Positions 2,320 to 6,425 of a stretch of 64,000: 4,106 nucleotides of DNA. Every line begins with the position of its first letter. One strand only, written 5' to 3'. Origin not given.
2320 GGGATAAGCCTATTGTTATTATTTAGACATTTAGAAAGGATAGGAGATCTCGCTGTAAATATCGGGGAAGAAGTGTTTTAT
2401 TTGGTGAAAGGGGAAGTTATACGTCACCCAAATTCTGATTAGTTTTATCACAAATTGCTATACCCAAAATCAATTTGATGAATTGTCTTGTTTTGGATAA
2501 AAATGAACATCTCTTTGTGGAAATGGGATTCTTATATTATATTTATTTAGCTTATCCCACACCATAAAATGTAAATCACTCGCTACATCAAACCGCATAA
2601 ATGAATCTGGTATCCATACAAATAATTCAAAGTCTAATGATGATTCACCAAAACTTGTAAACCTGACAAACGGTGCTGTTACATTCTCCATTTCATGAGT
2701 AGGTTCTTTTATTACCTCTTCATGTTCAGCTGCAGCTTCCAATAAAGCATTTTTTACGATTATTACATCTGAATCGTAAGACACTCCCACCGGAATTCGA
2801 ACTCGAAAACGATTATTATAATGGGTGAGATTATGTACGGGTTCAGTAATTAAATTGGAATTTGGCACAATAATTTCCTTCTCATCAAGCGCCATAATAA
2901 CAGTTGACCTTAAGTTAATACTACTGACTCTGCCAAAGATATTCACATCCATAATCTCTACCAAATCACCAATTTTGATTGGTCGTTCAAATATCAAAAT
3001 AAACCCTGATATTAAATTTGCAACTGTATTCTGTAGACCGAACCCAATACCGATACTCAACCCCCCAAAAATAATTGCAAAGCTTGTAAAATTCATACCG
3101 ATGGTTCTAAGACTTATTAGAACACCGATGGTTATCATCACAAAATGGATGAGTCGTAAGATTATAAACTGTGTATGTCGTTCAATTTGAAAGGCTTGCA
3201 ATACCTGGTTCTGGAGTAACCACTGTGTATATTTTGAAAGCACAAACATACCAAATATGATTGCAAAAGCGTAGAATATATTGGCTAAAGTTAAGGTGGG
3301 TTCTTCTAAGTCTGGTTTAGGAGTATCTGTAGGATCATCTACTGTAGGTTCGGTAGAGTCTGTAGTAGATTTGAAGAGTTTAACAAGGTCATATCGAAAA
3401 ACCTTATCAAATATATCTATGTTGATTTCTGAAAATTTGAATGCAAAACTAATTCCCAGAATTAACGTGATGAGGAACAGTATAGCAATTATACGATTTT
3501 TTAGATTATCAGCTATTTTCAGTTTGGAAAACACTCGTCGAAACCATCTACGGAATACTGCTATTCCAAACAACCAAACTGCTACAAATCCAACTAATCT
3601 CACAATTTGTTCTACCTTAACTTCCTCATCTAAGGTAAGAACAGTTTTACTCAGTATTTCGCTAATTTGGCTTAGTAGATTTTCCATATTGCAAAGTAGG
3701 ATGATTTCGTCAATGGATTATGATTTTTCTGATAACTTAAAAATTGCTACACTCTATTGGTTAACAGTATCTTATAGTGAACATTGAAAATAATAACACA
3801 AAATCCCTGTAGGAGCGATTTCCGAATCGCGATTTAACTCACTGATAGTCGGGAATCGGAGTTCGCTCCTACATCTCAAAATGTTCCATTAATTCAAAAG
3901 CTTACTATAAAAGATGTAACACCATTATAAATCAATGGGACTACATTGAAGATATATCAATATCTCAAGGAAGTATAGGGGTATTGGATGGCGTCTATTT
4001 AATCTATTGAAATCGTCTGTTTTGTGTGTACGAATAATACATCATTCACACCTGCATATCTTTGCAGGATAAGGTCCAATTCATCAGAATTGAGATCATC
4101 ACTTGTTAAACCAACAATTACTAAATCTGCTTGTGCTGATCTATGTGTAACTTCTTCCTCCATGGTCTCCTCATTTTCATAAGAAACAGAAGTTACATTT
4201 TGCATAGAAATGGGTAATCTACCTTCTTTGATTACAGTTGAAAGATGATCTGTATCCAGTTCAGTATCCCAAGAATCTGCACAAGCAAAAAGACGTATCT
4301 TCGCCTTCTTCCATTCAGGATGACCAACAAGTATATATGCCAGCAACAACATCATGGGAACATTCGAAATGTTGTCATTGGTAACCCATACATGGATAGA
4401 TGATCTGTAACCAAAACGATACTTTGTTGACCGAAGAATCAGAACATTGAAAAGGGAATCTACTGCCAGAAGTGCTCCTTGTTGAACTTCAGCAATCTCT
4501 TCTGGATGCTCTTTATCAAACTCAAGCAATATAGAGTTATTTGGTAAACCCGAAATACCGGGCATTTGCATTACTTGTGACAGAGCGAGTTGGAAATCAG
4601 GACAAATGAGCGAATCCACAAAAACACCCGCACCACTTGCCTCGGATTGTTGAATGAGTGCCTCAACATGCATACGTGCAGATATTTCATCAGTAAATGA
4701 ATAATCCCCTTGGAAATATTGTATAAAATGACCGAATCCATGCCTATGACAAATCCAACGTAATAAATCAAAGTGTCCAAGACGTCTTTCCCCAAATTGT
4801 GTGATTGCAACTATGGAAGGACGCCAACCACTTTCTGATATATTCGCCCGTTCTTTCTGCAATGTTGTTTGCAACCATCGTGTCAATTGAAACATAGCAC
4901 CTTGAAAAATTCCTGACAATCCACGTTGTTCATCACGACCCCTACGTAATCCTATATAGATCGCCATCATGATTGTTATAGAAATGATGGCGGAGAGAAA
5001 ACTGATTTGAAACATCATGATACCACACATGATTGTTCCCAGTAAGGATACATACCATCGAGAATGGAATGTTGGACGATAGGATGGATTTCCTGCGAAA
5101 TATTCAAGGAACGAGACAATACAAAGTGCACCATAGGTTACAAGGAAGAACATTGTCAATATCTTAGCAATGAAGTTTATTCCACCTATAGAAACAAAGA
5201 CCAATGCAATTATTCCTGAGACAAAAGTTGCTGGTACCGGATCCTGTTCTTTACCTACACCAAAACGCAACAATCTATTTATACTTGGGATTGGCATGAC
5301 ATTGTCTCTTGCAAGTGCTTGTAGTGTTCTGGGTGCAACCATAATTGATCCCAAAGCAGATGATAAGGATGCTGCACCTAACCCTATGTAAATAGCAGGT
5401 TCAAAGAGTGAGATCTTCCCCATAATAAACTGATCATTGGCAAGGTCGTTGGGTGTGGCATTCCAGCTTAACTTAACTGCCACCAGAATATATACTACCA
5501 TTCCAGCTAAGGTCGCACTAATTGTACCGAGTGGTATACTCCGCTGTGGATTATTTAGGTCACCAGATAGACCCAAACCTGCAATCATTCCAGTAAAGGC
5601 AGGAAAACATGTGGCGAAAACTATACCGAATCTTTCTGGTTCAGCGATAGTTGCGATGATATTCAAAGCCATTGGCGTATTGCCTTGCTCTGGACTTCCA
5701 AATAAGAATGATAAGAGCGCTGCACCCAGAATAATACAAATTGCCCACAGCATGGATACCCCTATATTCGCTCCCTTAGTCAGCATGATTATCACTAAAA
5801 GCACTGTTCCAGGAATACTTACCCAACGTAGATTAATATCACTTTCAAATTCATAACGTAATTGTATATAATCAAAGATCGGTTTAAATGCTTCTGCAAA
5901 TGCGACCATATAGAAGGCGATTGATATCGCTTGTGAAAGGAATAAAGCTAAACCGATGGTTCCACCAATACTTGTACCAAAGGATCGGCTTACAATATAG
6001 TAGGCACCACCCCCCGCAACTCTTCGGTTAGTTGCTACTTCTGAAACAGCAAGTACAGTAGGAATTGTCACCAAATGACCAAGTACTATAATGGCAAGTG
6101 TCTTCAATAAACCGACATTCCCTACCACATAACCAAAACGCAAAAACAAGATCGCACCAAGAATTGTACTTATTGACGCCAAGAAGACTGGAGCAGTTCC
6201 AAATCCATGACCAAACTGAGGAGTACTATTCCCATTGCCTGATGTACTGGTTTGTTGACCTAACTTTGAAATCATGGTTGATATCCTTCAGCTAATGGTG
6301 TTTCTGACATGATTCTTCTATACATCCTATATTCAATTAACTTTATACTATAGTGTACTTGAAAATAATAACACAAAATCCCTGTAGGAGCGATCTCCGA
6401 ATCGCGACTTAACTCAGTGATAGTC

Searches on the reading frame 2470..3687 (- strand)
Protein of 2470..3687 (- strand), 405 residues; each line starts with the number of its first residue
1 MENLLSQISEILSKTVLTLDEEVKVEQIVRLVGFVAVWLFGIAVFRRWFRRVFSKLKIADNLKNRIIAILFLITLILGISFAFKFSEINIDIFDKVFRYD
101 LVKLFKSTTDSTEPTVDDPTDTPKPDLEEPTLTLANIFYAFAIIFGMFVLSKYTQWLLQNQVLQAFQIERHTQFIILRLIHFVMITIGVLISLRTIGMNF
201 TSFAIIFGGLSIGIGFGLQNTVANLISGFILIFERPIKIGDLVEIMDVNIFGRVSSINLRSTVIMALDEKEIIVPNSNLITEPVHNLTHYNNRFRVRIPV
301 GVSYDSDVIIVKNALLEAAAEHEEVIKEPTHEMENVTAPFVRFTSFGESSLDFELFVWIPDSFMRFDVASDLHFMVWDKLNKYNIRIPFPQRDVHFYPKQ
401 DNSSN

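Call 45: search_protein_families(library=pfam, proteins=[window:2470-3687:-], max_evalue=0.001)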
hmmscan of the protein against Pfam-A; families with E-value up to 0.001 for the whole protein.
window:2470-3687:- (405 aa): 3 families
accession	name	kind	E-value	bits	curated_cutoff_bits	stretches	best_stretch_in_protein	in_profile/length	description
PF00924.24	MS_channel_2nd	-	1.8e-22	79.6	20.2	1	220-289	1-68/68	Mechanosensitive ion channel, beta-domain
PF21082.3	MS_channel_3rd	-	3.2e-12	47.1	21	1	296-387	1-88/88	Mechanosensitive ion channel MscS, C-terminal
PF21088.3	MS_channel_1st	-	1.1e-05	25.8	23.1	1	180-219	3-42/42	Mechanosensitive ion channel, transmembrane helices 2/3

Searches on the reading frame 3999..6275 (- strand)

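Call 45: search_protein_families(library=pfam, proteins=[window:3999-6275:-], max_evalue=0.001)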
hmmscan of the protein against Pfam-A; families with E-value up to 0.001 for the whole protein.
window:3999-6275:- (758 aa): 2 families
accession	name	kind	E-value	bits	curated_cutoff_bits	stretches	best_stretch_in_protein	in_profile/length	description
PF00324.27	AA_permease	-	2.6e-44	152.2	24.6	1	30-444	2-427/470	Amino acid permease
PF03522.20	SLC12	-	0.00072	19.1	27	0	626-707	234-311/418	Solute carrier family 12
